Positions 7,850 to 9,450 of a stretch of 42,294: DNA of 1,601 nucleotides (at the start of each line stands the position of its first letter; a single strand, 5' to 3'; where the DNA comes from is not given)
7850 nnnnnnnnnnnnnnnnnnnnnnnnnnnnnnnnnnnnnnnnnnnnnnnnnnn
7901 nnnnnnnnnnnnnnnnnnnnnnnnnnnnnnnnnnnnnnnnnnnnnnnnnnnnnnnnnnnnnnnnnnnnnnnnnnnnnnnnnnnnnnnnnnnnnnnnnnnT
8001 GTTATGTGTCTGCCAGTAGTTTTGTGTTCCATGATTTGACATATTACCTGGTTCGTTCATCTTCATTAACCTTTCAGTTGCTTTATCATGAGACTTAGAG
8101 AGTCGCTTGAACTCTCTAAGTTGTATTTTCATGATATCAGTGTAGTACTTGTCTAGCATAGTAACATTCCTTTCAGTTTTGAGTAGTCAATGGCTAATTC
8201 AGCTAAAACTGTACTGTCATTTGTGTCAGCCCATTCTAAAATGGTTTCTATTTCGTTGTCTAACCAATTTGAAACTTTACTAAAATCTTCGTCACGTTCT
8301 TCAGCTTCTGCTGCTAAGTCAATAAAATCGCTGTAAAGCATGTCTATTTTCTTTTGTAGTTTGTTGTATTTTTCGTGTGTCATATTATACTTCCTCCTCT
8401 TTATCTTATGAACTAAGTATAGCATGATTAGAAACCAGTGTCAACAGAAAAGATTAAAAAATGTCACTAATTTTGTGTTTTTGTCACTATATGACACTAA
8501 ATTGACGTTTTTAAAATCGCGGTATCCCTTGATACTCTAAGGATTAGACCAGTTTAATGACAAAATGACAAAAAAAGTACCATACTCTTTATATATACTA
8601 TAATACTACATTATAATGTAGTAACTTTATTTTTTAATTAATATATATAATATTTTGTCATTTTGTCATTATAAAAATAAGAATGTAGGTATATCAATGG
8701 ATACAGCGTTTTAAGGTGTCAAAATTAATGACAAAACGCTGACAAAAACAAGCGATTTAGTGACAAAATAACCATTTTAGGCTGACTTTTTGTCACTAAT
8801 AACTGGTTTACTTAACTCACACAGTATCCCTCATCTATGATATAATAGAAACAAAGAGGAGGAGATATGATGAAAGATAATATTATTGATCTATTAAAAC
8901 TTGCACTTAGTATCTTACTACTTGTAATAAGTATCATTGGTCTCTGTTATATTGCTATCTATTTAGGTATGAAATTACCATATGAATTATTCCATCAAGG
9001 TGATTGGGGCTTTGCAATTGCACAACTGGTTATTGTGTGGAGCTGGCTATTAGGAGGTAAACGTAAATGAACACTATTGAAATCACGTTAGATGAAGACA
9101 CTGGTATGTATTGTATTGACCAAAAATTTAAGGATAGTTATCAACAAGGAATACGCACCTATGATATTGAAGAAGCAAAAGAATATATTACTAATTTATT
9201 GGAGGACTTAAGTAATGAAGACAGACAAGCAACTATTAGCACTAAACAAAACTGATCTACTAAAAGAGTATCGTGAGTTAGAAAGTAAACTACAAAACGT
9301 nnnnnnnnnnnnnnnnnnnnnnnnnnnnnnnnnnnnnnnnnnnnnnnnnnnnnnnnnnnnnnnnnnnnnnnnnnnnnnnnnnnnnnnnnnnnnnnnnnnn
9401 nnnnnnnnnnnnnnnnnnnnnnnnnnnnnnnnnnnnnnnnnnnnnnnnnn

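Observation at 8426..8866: Dyad-symmetric, iteron-dense divergent control region, a candidate origin or master operator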

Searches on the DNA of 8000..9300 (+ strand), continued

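Call 20: get_annotated_region(hit=H35, flank=2000)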
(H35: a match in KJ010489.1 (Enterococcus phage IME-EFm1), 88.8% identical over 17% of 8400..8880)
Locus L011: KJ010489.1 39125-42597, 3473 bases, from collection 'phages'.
description: Enterococcus phage IME-EFm1, complete genome.
organism: Enterococcus phage IME-EFm1 (NCBI taxid 1445858)
taxonomy: Viruses; Duplodnaviria; Heunggongvirae; Uroviricota; Caudoviricetes
host: Enterococcus faecium; source: -; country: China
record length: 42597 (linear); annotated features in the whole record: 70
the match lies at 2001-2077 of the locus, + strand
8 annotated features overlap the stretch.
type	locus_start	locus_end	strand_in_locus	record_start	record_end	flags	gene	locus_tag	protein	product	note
CDS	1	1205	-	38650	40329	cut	-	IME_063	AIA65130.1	DNA primase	-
CDS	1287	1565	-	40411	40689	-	-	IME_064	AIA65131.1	hypothetical protein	-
CDS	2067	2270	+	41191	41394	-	-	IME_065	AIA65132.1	hypothetical protein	-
CDS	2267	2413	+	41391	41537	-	-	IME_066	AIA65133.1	hypothetical protein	-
CDS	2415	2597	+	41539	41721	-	-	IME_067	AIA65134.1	hypothetical protein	-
CDS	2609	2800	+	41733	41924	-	-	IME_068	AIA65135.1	hypothetical protein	-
CDS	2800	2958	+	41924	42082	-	-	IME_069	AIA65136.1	hypothetical protein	-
CDS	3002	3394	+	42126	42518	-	-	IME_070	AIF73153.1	HNH endonuclease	-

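Call 70: search_rna_families(source=window, start=8200, end=9000, threshold=evalue, max_evalue=1)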
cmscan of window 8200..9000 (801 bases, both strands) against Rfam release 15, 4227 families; matches with E-value up to 1: 2.
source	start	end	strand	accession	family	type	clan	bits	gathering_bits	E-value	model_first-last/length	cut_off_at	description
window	8753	8883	-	RF01568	DdR18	Gene; snRNA; snoRNA; HACA-box;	-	22.8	80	0.37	1-147/147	no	Dictyostelium snoRNA DdR18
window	8551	8612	+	RF02296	TtnuCD20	Gene; snRNA; snoRNA; CD-box;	-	21.7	80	0.71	1-66/66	no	Tetrahymena snoRNA TtnuCD20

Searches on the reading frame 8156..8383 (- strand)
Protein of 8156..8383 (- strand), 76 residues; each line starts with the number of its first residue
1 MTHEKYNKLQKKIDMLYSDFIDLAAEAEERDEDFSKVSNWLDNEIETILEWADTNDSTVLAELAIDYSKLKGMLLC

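Call 30: search_protein_families(library=phrogs, proteins=[window:8156-8383:-], max_evalue=0.001)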
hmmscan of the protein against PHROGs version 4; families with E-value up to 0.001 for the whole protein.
window:8156-8383:- (76 aa): 1 family
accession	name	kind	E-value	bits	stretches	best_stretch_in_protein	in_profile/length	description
phrog_36002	-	unknown function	3.5e-29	102.4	1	1-76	1-78/78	-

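Call 88: search_protein_families(library=pfam, proteins=[window:8156-8383:-], max_evalue=0.01)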
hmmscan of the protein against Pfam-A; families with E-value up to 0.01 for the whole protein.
window:8156-8383:- (76 aa): 0 families

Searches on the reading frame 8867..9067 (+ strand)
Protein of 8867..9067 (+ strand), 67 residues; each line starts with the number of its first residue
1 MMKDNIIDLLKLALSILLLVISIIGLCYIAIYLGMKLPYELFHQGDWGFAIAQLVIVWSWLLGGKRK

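Call 88: search_protein_families(library=pfam, proteins=[window:8867-9067:+], max_evalue=0.01)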
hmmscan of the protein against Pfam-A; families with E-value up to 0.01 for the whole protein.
window:8867-9067:+ (67 aa): 0 families

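Call 94: search_protein_families(library=phrogs, proteins=[window:8867-9067:+], max_evalue=0.001)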
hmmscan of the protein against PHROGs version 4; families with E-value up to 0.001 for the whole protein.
window:8867-9067:+ (67 aa): 1 family
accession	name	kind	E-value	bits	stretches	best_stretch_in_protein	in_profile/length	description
phrog_31810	-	unknown function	9.7e-36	123.4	1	2-67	1-67/67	-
